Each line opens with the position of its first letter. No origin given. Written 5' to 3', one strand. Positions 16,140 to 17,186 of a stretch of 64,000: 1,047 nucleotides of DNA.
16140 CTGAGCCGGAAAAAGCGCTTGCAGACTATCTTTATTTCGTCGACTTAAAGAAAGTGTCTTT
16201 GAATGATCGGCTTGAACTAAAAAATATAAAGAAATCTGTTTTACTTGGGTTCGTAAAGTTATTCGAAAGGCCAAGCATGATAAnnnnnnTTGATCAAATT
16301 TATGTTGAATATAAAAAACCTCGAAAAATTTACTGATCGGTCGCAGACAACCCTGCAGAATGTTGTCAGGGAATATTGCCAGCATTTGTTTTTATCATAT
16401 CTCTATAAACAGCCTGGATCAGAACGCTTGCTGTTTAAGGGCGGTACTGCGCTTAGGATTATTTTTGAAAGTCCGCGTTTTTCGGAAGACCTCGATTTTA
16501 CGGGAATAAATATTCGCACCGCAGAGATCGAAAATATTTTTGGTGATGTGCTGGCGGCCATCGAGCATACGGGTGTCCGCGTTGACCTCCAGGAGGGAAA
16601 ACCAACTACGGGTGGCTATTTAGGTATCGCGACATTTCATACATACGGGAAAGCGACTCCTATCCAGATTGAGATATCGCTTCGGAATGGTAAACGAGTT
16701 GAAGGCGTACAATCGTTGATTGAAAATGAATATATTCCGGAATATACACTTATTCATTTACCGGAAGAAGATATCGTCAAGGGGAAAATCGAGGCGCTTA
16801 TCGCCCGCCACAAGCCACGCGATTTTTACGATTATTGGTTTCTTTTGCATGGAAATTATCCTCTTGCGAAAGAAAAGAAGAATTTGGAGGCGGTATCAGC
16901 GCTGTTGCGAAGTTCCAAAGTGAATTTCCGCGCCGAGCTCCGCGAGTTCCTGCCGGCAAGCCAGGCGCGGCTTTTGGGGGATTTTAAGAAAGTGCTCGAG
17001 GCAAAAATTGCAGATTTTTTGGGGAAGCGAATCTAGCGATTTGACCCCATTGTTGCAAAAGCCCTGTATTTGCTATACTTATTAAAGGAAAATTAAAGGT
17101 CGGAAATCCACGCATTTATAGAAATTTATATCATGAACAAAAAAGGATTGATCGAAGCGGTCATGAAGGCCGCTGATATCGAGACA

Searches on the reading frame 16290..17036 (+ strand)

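Call 54: search_protein_families(library=pfam, proteins=[window:16290-17036:+], max_evalue=0.001)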
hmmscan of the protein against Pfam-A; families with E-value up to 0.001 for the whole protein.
window:16290-17036:+ (248 aa): 1 family
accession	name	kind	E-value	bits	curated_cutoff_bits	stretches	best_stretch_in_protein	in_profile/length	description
PF08843.17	AbiEii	-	6.7e-26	92.1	22.5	1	35-224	3-206/238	Nucleotidyl transferase AbiEii toxin, Type IV TA system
